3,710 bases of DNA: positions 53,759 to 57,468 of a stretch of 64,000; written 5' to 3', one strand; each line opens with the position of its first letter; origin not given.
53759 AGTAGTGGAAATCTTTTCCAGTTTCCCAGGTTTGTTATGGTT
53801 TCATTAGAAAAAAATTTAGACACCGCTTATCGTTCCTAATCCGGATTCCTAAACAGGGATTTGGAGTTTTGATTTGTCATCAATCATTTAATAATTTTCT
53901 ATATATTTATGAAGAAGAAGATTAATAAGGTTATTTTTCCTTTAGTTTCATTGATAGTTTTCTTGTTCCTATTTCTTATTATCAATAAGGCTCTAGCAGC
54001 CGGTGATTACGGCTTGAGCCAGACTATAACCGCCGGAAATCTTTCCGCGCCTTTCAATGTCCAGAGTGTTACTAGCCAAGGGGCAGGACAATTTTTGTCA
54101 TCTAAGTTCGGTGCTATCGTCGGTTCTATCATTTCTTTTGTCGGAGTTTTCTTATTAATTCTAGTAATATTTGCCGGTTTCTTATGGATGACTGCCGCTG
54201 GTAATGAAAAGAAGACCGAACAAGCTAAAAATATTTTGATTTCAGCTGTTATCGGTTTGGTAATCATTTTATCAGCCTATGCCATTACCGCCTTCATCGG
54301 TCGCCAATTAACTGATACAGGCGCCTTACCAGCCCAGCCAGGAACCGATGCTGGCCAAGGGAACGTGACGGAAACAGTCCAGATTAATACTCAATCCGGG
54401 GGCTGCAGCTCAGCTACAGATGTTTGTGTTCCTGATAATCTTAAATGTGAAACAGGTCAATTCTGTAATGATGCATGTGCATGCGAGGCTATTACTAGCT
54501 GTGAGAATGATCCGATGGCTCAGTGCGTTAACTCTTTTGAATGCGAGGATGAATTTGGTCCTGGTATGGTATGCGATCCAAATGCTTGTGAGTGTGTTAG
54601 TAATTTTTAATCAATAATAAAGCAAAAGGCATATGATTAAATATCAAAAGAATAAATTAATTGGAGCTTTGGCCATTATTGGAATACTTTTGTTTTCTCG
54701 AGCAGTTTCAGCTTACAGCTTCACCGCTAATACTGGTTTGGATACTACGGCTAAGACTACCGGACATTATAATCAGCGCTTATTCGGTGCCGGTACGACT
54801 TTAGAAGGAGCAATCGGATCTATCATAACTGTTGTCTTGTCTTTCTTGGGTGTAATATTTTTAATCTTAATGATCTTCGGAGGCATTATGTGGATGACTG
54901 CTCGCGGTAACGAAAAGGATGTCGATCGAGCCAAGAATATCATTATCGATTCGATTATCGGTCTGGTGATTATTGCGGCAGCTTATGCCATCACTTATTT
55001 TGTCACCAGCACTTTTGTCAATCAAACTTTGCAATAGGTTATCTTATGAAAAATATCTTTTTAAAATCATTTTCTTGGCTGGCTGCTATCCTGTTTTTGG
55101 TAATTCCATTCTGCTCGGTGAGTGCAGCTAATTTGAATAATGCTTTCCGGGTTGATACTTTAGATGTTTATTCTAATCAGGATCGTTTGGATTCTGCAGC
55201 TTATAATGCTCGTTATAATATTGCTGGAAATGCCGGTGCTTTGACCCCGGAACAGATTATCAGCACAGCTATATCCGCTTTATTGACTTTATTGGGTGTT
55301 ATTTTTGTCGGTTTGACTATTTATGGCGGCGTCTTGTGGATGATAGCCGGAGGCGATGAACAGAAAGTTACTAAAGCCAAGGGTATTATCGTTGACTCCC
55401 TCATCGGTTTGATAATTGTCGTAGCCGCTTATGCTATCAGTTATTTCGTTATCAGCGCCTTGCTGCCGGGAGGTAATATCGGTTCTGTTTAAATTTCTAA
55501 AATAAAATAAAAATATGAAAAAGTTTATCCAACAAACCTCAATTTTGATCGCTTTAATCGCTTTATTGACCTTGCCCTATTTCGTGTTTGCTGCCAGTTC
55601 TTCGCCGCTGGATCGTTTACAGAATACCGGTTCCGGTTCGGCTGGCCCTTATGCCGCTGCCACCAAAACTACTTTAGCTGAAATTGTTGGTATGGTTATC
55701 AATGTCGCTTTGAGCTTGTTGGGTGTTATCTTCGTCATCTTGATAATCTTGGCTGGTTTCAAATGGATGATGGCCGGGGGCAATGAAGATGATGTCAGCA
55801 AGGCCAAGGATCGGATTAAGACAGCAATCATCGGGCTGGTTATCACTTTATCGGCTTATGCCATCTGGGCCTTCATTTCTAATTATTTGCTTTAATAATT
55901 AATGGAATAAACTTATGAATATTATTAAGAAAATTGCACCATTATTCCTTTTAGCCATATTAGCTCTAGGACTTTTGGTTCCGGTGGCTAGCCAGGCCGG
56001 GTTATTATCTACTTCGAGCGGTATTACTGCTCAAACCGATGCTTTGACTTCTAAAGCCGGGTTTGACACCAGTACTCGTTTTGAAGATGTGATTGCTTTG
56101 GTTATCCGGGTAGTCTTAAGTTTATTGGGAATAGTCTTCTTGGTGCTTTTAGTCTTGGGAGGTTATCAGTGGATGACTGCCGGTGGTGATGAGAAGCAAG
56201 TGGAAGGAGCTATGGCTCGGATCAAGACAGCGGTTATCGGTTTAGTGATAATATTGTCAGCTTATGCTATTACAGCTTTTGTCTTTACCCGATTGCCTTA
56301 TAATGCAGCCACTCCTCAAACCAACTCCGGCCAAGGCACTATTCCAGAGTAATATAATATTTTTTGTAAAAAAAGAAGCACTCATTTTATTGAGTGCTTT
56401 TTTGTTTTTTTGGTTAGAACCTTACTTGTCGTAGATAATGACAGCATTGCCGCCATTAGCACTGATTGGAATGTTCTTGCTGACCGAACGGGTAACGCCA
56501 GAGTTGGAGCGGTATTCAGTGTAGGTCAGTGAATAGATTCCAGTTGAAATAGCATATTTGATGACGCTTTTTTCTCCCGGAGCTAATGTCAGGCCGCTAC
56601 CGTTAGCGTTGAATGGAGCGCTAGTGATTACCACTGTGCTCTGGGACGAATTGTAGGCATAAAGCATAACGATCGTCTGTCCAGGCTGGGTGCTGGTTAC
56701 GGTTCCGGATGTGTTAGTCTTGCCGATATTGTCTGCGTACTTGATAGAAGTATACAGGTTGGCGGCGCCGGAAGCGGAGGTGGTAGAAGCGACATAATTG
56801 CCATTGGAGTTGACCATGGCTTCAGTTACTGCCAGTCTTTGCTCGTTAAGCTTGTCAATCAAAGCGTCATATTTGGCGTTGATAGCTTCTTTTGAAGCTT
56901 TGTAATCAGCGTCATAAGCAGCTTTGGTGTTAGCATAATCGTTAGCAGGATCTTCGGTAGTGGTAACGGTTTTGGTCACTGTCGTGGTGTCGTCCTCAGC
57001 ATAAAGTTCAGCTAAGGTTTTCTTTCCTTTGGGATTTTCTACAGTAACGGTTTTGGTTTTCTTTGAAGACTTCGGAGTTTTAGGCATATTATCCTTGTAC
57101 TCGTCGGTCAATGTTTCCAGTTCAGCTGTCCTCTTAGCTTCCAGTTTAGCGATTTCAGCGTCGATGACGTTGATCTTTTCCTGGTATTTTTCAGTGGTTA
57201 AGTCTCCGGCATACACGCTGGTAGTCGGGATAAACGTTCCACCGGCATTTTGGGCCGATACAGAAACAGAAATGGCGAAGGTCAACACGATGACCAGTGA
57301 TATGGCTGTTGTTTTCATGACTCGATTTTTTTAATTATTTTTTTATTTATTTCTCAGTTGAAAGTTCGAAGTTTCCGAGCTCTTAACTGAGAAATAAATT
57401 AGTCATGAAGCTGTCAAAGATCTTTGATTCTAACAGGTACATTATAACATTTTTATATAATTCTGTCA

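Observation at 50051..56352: Six tandem VirB2/TrbC-like pilin paralogs next to a polyprenyl-phosphate-type glycosylation module, with no T4SS machinery visible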

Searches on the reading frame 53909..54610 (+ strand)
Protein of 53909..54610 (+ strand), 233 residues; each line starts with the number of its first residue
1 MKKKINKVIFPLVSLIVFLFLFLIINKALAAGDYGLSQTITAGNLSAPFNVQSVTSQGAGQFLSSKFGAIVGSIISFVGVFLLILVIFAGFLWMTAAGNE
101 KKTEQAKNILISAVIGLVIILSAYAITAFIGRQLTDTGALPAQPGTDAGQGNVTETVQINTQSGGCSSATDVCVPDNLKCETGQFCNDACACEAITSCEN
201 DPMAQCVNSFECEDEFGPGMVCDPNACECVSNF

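Call 3: search_protein_families(library=pfam, proteins=[window:53909-54610:+], max_evalue=1)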
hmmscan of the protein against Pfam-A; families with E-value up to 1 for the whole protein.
window:53909-54610:+ (233 aa): 11 families
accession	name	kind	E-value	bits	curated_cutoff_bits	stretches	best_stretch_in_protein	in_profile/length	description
PF18895.5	T4SS_pilin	-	1.6e-08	35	26.6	1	71-129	16-70/71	Type IV secretion system pilin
PF05296.19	TAS2R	-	0.0082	15.7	22.2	1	1-130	122-252/303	Taste receptor protein (TAS2R)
PF04956.18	TrbC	-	0.028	15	27.9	1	57-129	31-97/98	TrbC/VIRB2 pilin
PF14147.11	Spore_YhaL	-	0.029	14.5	27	1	81-106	7-32/52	Sporulation protein YhaL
PF12911.12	OppC_N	-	0.11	12.8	23.9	0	113-129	16-32/53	N-terminal TM domain of oligopeptide transport permease C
PF10060.15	DUF2298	-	0.26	10.6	27.8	1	39-124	335-417/488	Uncharacterized membrane protein (DUF2298)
PF05656.20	DUF805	-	0.54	11.2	25.7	0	80-138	18-74/111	Protein of unknown function (DUF805)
PF05545.16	FixQ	-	0.58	10.6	29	1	75-110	10-45/49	Cbb3-type cytochrome oxidase component FixQ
PF03994.20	DUF350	-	0.67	10.5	26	0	8-47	75-114/133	Domain of Unknown Function (DUF350)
PF14897.12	EpsG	-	0.79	9.2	30.1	0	3-132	160-267/326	EpsG family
PF04123.18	DUF373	-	0.94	9.3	28.3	0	3-134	151-282/335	Domain of unknown function (DUF373)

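Call 4: search_protein_families(library=ncbifam, proteins=[window:53909-54610:+], max_evalue=1)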
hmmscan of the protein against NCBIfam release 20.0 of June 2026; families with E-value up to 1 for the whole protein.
window:53909-54610:+ (233 aa): 5 families
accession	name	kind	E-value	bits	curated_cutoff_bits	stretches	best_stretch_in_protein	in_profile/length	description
NF045849.1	ICE_MMCAP2_0565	equivalog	6.1e-09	35.4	40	1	68-130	14-76/80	Mbov_0395 family pilin-like conjugal transfer protein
NF045937.1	MSC_0624_12TM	equivalog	0.0059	15.2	70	1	3-131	148-267/445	MSC_0624 family F1-like ATPase-associated membrane protein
NF033218.1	anchor_AmaP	equivalog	0.037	13.8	55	1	66-130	3-66/166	alkaline shock response membrane anchor protein AmaP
NF033740.0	MarP_fam_protase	equivalog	0.097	11.7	250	1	70-158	18-105/390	MarP family serine protease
NF041560.1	T6SS_Burk_ExIF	subfamily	0.22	11.2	90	1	73-139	131-193/234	putative type VI secretion system effector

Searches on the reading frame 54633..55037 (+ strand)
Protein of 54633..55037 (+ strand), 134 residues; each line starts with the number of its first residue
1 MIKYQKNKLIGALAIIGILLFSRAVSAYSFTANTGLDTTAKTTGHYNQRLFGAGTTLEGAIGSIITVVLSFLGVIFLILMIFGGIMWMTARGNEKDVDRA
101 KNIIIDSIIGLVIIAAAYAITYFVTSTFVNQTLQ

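Call 3: search_protein_families(library=pfam, proteins=[window:54633-55037:+], max_evalue=1)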
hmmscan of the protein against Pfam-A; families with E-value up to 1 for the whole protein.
window:54633-55037:+ (134 aa): 12 families
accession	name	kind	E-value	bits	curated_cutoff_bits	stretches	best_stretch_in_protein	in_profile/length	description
PF18895.5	T4SS_pilin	-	1.1e-08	35.5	26.6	1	65-124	12-71/71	Type IV secretion system pilin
PF05545.16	FixQ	-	0.00036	20.9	29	1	70-106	11-47/49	Cbb3-type cytochrome oxidase component FixQ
PF07884.19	VKOR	-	0.0027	18.3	27.5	1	9-132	2-114/134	Vitamin K epoxide reductase family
PF07666.16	MpPF26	-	0.06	13.9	37.2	1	61-124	4-74/75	M penetrans paralogue family 26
PF06664.17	WLS-like_TM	-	0.06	13.1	28.3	1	7-125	112-214/247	Wntless-like, transmembrane domain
PF04241.20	DUF423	-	0.085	13.5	25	1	5-38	47-80/86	Protein of unknown function (DUF423)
PF23050.1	KH_N4BP1_1st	-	0.28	11.7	27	1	84-104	40-60/65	N4BP1, first type I KH-domain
PF04608.18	PgpA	-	0.44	10.9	28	1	49-129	4-97/141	Phosphatidylglycerophosphatase A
PF14141.11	YqzM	-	0.49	10.9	27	1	94-114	4-24/42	YqzM-like protein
PF14221.11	DUF4330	-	0.51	10.9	27.6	1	104-127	16-39/167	Domain of unknown function (DUF4330)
PF01529.25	DHHC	-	0.75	10.3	28.7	2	15-89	55-121/133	DHHC palmitoyltransferase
PF06024.17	Orf78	-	0.86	10.4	29.4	1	94-127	55-88/101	Orf78 (ac78)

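Call 4: search_protein_families(library=ncbifam, proteins=[window:54633-55037:+], max_evalue=1)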
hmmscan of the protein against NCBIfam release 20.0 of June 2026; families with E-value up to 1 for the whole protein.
window:54633-55037:+ (134 aa): 3 families
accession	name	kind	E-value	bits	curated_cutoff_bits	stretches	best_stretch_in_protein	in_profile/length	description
NF045849.1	ICE_MMCAP2_0565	equivalog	6.6e-09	35.3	40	1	55-127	7-79/80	Mbov_0395 family pilin-like conjugal transfer protein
NF047765.1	LIC_13387_fam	subfamily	0.011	15.4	33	1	73-124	62-112/131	LIC_13387 family protein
NF041560.1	T6SS_Burk_ExIF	subfamily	0.11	12.1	90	1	63-129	127-189/234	putative type VI secretion system effector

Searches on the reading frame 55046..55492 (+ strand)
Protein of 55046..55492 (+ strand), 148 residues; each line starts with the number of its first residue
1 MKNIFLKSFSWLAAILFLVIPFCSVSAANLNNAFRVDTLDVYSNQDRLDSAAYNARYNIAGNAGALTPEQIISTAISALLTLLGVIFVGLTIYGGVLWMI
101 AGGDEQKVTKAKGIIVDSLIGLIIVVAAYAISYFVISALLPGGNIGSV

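Call 3: search_protein_families(library=pfam, proteins=[window:55046-55492:+], max_evalue=1)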
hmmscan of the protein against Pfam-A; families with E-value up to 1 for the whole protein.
window:55046-55492:+ (148 aa): 2 families
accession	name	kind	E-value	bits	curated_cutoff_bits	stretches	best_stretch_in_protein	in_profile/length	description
PF18895.5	T4SS_pilin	-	6.1e-10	39.5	26.6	1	68-135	5-71/71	Type IV secretion system pilin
PF06024.17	Orf78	-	0.25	12.1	29.4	1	107-137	57-87/101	Orf78 (ac78)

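Call 4: search_protein_families(library=ncbifam, proteins=[window:55046-55492:+], max_evalue=1)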
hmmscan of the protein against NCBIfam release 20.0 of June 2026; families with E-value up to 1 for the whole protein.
window:55046-55492:+ (148 aa): 2 families
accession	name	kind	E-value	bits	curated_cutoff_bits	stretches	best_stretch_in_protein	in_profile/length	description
NF045849.1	ICE_MMCAP2_0565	equivalog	1.5e-06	27.8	40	1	70-138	11-79/80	Mbov_0395 family pilin-like conjugal transfer protein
NF047765.1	LIC_13387_fam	subfamily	0.71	9.6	33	1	86-135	64-112/131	LIC_13387 family protein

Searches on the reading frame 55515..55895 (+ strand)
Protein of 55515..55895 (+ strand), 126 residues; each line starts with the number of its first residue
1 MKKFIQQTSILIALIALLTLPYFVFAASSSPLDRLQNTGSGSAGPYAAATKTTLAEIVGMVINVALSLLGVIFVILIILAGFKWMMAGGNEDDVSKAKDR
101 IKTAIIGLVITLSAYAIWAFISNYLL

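Call 3: search_protein_families(library=pfam, proteins=[window:55515-55895:+], max_evalue=1)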
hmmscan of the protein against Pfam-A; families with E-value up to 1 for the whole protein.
window:55515-55895:+ (126 aa): 5 families
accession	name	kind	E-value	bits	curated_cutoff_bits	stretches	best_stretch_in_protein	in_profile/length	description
PF18895.5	T4SS_pilin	-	2.2e-09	37.7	26.6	1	52-117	3-67/71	Type IV secretion system pilin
PF04956.18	TrbC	-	0.0054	17.4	27.9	1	12-121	16-98/98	TrbC/VIRB2 pilin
PF05987.18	DUF898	-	0.018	14.6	28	1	10-120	139-244/336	Bacterial protein of unknown function (DUF898)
PF05875.18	Ceramidase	-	0.029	14.2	32.5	1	47-119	112-184/259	Ceramidase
PF09813.14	Coa3_cc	-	0.15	12.1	27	1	98-119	9-30/48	Cytochrome c oxidase assembly factor 3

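Call 4: search_protein_families(library=ncbifam, proteins=[window:55515-55895:+], max_evalue=1)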
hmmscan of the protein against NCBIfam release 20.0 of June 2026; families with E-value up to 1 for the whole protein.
window:55515-55895:+ (126 aa): 2 families
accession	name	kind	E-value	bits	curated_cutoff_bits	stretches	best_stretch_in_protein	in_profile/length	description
NF045849.1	ICE_MMCAP2_0565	equivalog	3.6e-10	39.4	40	1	52-123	7-78/80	Mbov_0395 family pilin-like conjugal transfer protein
NF047776.1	LIC11485_Nterm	subfamily_domain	0.12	12.2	80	1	56-100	17-60/105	LIC_11485 family protein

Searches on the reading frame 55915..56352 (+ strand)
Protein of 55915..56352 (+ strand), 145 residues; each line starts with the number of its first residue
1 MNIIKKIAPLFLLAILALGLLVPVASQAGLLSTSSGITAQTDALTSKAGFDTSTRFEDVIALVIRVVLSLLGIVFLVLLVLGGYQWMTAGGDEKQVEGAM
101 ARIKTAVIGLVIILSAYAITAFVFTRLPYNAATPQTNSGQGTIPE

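Call 3: search_protein_families(library=pfam, proteins=[window:55915-56352:+], max_evalue=1)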
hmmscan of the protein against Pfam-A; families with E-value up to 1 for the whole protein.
window:55915-56352:+ (145 aa): 6 families
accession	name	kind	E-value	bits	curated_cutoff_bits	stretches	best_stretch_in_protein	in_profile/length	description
PF18895.5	T4SS_pilin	-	1.1e-08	35.4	26.6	1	63-122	12-70/71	Type IV secretion system pilin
PF05987.18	DUF898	-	0.0073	15.9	28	1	3-127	130-248/336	Bacterial protein of unknown function (DUF898)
PF06664.17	WLS-like_TM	-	0.019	14.8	28.3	1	57-127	146-211/247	Wntless-like, transmembrane domain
PF12911.12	OppC_N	-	0.17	12.2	23.9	1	104-131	14-41/53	N-terminal TM domain of oligopeptide transport permease C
PF04290.18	DctQ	-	0.29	11.5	28.3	1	55-126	56-125/132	Tripartite ATP-independent periplasmic transporters, DctQ component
PF01312.24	Bac_export_2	-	0.57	9.8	24.4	1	3-120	77-191/335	FlhB HrpN YscU SpaS Family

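Call 4: search_protein_families(library=ncbifam, proteins=[window:55915-56352:+], max_evalue=1)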
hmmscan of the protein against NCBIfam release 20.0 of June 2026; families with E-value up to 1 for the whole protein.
window:55915-56352:+ (145 aa): 4 families
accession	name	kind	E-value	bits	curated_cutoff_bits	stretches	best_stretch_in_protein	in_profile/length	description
NF045849.1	ICE_MMCAP2_0565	equivalog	3.7e-08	32.9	40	1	59-124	12-77/80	Mbov_0395 family pilin-like conjugal transfer protein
NF041043.1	BPSS1780_fam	subfamily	0.0011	18.2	90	1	12-124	42-156/247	BPSS1780 family membrane protein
TIGR03943.1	TIGR03943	equivalog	0.13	11.6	88.8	1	67-132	13-80/221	TIGR03943 family putative permease subunit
NF033218.1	anchor_AmaP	equivalog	0.55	10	55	1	65-143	6-89/166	alkaline shock response membrane anchor protein AmaP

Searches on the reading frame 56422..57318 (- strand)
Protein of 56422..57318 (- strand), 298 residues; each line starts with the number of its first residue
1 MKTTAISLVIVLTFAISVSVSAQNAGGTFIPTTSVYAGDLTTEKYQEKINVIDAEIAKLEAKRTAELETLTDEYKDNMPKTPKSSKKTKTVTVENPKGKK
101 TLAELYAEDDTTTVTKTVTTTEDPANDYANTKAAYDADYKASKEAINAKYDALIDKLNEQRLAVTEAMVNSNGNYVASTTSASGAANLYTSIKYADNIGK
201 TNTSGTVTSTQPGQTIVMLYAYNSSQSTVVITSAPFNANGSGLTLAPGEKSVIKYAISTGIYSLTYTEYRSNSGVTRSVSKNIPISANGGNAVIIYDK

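Call 8: search_protein_families(library=pfam, proteins=[window:56422-57318:-], max_evalue=0.001)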
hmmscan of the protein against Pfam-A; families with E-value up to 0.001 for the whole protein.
window:56422-57318:- (298 aa): 0 families

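Call 38: search_protein_families(library=pfam, proteins=[window:56422-57318:-], max_evalue=1)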
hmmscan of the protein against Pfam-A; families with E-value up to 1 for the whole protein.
window:56422-57318:- (298 aa): 3 families
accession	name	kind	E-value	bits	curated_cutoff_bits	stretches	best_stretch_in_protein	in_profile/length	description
PF08946.15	Osmo_CC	-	0.048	14.4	24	1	45-64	14-36/46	Osmosensory transporter coiled coil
PF20089.4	DUF6481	-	0.21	12.6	24.6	1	43-143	25-116/119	Family of unknown function (DUF6481)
PF20184.3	DUF6547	-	0.23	12.3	27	0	148-174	6-32/117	Family of unknown function (DUF6547)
